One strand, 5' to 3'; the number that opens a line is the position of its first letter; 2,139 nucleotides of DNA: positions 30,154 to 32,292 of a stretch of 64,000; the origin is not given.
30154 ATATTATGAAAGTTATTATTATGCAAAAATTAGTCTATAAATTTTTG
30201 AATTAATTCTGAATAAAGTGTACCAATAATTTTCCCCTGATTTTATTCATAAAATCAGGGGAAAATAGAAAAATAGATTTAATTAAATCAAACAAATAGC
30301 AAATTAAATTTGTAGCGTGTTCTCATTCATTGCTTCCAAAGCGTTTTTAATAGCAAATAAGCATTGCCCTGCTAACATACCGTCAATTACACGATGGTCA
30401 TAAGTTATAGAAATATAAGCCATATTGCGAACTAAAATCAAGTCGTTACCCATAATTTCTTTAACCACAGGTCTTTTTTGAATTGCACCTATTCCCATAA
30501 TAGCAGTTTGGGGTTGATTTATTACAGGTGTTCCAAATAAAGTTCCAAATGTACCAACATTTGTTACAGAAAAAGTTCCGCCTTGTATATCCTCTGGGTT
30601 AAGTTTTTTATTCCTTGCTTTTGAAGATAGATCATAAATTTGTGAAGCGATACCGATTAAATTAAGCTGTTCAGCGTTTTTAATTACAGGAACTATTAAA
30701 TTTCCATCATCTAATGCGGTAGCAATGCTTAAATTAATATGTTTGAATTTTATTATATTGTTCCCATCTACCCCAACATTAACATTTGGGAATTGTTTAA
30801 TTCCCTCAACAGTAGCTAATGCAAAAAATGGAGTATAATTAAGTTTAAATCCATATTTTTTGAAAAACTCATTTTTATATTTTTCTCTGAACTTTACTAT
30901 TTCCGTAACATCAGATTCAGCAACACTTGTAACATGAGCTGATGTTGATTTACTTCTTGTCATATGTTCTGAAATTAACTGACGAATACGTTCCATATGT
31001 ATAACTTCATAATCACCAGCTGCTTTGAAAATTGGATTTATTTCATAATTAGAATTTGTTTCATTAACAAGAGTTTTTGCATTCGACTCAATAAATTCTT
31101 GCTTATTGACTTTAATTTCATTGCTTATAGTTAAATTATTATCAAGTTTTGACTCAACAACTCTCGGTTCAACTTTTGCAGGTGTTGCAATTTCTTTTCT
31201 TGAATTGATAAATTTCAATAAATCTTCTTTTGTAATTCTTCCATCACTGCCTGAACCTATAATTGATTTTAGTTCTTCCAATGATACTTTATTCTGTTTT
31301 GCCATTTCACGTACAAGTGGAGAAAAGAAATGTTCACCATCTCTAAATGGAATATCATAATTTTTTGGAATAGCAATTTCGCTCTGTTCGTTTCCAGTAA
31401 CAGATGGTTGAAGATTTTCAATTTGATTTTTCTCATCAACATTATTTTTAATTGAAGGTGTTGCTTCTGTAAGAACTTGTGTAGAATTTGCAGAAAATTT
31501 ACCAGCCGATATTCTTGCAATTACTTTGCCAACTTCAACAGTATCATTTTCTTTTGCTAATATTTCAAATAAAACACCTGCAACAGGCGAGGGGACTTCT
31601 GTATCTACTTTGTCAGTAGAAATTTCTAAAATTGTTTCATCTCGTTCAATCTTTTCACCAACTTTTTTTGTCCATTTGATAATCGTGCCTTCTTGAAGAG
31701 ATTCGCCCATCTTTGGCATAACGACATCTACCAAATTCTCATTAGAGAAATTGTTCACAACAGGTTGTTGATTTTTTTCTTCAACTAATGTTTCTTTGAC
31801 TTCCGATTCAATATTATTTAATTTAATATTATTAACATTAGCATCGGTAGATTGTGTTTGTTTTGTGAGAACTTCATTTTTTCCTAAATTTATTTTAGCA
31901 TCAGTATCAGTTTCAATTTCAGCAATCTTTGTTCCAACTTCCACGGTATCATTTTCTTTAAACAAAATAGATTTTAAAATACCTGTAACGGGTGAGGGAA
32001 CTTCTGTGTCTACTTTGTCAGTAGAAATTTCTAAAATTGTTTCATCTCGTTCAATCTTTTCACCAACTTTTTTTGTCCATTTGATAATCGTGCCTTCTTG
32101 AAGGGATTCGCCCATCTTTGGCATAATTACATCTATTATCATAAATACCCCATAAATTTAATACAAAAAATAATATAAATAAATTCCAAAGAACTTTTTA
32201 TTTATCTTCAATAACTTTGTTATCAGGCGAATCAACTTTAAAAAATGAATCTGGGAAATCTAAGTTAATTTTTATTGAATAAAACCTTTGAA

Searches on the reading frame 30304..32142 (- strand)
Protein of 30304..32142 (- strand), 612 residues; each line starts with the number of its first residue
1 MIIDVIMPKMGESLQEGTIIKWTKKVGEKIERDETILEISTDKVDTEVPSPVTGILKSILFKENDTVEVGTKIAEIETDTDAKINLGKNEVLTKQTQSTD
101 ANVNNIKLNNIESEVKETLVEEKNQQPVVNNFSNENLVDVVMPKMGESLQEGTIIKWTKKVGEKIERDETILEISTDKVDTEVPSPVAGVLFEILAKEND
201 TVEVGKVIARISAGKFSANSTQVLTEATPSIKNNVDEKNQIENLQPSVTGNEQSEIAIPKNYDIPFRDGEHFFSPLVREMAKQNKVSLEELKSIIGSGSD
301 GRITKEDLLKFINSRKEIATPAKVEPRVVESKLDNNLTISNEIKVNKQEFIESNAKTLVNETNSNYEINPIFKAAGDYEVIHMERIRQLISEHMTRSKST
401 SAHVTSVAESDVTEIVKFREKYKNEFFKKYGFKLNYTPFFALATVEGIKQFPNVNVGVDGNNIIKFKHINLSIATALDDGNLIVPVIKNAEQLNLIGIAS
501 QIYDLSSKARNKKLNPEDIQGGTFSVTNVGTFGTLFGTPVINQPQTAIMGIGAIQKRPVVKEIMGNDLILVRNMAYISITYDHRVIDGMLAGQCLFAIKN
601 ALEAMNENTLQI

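Call 71: search_protein_families(library=pfam, proteins=[window:30304-32142:-], max_evalue=0.00001)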
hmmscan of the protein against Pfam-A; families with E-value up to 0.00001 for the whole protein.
window:30304-32142:- (612 aa): 4 families
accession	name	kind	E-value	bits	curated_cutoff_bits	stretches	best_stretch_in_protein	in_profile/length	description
PF00198.28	2-oxoacid_dh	-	2.7e-74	250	23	1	376-607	2-229/232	2-oxoacid dehydrogenases acyltransferase (catalytic domain)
PF00364.28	Biotin_lipoyl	-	2.3e-41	139.9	22.1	2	139-211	2-73/73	Biotin-requiring enzyme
PF02817.22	E3_binding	-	1.9e-11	44.4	23.7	1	273-309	3-36/36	e3 binding domain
PF13533.13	Biotin_lipoyl_2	-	1.2e-06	28.6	29.8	0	48-77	3-32/32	Biotin-lipoyl like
